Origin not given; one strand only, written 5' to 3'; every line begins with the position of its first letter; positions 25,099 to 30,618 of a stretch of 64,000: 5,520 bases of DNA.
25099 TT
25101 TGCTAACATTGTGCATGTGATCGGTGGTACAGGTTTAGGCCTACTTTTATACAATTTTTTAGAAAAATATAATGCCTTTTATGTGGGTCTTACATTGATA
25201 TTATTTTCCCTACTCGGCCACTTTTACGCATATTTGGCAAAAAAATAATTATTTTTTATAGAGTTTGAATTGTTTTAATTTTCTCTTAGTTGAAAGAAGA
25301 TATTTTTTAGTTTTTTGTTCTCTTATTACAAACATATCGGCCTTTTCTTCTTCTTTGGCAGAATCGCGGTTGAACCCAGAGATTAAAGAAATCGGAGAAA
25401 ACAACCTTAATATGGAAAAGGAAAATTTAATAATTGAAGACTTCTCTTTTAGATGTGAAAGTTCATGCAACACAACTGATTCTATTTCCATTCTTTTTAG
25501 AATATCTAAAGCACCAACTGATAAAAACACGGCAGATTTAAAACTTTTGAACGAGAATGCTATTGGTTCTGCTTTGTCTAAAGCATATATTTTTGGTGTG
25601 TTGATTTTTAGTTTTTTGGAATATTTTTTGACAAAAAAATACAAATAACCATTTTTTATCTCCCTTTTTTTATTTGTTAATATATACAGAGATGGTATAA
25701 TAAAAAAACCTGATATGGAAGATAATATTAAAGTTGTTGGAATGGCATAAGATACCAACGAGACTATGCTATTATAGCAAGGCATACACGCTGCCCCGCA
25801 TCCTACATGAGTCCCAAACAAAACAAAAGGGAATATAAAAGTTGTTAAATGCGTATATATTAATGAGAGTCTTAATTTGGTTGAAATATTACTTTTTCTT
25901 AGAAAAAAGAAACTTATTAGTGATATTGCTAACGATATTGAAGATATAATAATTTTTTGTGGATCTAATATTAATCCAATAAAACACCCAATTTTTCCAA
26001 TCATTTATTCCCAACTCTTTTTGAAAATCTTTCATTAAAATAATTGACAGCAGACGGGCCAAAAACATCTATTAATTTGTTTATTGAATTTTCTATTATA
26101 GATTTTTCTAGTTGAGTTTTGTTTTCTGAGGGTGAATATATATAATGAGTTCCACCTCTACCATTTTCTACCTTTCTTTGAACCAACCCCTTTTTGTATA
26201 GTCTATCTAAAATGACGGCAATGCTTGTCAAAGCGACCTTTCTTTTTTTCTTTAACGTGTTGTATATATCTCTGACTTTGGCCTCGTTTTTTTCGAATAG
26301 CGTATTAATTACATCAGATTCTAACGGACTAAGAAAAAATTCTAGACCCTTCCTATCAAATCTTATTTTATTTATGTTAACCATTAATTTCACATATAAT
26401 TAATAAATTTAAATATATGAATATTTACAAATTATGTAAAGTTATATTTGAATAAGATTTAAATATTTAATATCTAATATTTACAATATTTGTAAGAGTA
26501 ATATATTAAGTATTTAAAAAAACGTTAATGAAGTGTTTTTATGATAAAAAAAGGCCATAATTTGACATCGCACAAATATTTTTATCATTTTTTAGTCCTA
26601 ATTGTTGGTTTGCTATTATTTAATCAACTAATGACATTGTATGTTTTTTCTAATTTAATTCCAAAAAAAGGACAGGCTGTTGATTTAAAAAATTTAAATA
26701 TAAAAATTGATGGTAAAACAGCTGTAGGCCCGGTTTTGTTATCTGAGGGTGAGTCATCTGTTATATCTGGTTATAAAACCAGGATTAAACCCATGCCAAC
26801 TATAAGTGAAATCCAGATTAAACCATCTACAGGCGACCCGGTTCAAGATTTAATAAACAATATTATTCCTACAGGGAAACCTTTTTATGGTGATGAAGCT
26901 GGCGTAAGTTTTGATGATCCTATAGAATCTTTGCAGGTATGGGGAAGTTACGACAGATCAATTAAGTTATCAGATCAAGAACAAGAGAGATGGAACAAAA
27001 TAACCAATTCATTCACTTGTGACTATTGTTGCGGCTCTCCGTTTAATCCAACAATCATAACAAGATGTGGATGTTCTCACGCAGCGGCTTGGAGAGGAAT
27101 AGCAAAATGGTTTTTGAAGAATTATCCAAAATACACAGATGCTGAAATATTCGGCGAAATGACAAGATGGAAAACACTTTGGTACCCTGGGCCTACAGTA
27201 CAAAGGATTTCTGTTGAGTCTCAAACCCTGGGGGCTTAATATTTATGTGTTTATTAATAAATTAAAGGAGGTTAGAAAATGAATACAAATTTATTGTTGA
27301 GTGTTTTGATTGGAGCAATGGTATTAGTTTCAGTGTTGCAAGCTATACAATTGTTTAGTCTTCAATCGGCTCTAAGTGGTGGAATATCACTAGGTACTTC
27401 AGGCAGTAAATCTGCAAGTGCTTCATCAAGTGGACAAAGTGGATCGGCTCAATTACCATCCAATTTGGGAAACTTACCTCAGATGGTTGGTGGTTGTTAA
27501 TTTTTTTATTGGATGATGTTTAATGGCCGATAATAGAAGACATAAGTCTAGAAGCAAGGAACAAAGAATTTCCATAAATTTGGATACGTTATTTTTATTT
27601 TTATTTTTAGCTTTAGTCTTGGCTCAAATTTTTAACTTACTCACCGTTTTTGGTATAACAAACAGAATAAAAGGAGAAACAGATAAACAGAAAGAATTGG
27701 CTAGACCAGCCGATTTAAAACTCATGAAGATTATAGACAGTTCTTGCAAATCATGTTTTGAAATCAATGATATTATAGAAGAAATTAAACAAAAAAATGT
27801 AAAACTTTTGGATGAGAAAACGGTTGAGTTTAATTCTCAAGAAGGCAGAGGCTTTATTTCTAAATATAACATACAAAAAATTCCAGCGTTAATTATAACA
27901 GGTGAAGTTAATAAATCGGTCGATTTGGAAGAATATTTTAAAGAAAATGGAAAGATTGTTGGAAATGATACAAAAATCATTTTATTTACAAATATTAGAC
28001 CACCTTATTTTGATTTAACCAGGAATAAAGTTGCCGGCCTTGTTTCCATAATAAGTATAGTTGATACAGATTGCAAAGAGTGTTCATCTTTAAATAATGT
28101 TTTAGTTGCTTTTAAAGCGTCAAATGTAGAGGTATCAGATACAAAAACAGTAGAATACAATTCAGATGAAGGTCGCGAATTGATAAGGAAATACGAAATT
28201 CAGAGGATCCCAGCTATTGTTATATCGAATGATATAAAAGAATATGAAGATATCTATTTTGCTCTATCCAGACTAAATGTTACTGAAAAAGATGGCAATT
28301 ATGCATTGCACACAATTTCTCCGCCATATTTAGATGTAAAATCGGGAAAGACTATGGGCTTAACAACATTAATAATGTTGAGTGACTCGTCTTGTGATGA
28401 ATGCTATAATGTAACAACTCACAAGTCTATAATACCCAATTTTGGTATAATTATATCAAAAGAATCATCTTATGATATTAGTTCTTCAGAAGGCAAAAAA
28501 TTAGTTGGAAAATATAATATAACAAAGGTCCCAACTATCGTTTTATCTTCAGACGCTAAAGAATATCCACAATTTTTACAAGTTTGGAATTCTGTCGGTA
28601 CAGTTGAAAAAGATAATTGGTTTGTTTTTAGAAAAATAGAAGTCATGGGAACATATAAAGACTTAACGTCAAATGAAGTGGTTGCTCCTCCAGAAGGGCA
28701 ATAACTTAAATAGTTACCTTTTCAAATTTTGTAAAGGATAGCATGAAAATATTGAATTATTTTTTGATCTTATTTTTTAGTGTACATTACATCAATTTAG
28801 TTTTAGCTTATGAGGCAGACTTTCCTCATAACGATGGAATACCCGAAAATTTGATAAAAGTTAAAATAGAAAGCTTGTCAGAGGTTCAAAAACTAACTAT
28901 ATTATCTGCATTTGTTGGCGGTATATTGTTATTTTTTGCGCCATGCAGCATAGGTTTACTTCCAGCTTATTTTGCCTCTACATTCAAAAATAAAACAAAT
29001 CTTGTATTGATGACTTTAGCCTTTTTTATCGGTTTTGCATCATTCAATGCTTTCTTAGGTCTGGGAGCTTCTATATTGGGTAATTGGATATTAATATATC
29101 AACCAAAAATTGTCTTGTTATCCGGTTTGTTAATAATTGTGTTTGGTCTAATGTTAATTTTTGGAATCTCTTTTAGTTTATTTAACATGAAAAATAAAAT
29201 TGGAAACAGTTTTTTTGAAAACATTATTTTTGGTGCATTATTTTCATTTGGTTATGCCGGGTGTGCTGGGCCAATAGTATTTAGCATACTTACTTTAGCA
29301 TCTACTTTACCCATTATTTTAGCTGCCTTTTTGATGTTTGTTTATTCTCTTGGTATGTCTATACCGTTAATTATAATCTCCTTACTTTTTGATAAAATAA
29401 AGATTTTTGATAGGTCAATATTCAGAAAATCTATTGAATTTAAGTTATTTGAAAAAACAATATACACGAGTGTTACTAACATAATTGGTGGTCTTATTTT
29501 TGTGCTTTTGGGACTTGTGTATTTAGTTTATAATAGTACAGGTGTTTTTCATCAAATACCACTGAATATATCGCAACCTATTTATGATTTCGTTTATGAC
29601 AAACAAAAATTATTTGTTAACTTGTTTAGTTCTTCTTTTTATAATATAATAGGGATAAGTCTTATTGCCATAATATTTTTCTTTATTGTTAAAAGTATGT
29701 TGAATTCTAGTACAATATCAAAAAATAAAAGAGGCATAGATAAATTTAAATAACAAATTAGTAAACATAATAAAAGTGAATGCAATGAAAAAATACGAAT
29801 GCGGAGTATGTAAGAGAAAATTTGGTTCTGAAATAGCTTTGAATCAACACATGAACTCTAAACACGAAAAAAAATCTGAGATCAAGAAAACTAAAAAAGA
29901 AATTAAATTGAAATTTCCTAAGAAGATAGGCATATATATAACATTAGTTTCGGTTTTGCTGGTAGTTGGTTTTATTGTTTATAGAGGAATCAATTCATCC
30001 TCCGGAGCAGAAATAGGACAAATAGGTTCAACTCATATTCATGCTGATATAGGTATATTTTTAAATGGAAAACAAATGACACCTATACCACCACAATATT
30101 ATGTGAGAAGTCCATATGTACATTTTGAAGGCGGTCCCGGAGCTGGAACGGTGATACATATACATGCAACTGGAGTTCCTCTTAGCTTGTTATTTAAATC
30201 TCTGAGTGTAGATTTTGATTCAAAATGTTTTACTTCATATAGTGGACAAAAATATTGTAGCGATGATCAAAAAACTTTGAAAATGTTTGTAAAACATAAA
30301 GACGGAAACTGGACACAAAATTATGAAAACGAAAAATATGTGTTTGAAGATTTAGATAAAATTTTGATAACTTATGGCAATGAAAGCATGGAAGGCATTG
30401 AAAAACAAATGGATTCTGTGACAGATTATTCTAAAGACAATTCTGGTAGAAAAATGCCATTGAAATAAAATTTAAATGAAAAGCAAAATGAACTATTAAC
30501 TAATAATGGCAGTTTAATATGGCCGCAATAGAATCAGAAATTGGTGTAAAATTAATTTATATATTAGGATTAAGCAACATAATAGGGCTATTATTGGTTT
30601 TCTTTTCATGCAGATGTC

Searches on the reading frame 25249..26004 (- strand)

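Call 76: search_protein_families(library=pfam, proteins=[window:25249-26004:-], max_evalue=0.001)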
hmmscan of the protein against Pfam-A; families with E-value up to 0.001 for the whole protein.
window:25249-26004:- (251 aa): 3 families
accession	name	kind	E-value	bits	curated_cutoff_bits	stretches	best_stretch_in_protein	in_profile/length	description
PF01435.24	Peptidase_M48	-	1.7e-05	25.1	20.3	1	118-207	4-99/186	Peptidase family M48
PF05569.17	Peptidase_M56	-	6.3e-05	22.7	31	1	93-229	114-250/296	BlaR1 peptidase M56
PF14387.11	DUF4418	-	0.00076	20.2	27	0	19-100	39-116/117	Domain of unknown function (DUF4418)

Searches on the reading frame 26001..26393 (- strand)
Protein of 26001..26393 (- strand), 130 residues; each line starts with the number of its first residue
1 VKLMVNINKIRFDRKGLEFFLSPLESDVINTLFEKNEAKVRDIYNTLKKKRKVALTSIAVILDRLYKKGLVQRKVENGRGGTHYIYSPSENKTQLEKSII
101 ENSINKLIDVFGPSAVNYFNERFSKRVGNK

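Call 76: search_protein_families(library=pfam, proteins=[window:26001-26393:-], max_evalue=0.001)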
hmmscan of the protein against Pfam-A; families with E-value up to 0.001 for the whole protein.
window:26001-26393:- (130 aa): 2 families
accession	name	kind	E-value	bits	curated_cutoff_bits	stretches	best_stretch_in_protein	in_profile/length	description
PF03965.22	Penicillinase_R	-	3.7e-13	50.3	22.6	1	21-119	1-95/115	Penicillinase repressor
PF01978.25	TrmB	-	0.00037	20.7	25.6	1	21-88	6-64/68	Sugar-specific transcriptional regulator TrmB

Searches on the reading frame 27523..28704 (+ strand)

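Call 76: search_protein_families(library=pfam, proteins=[window:27523-28704:+], max_evalue=0.001)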
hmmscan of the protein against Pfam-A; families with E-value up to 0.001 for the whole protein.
window:27523-28704:+ (393 aa): 6 families
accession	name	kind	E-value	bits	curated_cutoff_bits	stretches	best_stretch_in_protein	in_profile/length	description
PF13192.12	Thioredoxin_3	-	1.4e-10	41.5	24.8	0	68-129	3-59/76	Thioredoxin domain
PF00085.26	Thioredoxin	-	5e-10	39.7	23.5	0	56-136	11-89/103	Thioredoxin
PF13098.12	Thioredoxin_2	-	7.7e-09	36.3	27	0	281-346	7-85/104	Thioredoxin-like domain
PF13905.12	Thioredoxin_8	-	7.3e-07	29.9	27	0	93-127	54-89/94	Thioredoxin-like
PF09673.15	TrbC_Ftype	-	9.1e-05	22.9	24.2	0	220-240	62-82/111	Type-F conjugative transfer system pilin assembly protein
PF02603.21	Hpr_kinase_N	-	0.00097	19.6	24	0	213-245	65-97/125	HPr Serine kinase N terminus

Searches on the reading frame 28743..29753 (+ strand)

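Call 76: search_protein_families(library=pfam, proteins=[window:28743-29753:+], max_evalue=0.001)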
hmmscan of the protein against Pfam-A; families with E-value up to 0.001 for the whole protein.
window:28743-29753:+ (336 aa): 1 family
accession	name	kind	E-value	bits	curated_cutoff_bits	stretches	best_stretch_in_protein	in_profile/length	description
PF02683.22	DsbD_TM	-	5.7e-07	29.5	27.1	1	53-215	4-184/219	Cytochrome C biogenesis protein transmembrane domain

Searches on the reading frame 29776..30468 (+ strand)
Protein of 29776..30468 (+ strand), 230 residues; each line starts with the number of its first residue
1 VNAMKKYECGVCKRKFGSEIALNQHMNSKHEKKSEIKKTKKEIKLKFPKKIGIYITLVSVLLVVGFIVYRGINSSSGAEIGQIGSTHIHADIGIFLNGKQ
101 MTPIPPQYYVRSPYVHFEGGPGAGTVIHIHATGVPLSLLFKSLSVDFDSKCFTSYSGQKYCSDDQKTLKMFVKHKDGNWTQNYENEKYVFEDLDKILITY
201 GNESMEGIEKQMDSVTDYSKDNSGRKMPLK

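Call 77: search_protein_families(library=pfam, proteins=[window:29776-30468:+], max_evalue=0.001)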
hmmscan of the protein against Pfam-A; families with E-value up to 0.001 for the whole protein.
window:29776-30468:+ (230 aa): 3 families
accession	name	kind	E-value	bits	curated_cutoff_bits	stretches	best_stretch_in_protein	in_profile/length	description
PF12874.13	zf-met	-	1.6e-05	25.5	21.2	1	7-29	1-23/25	Zinc-finger of C2H2 type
PF12171.14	zf-C2H2_jaz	-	6.2e-05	23.5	22.6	1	6-29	1-24/27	Zinc-finger double-stranded RNA-binding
PF13912.12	zf-C2H2_6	-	0.00026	21.3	25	1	7-32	2-26/27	C2H2-type zinc finger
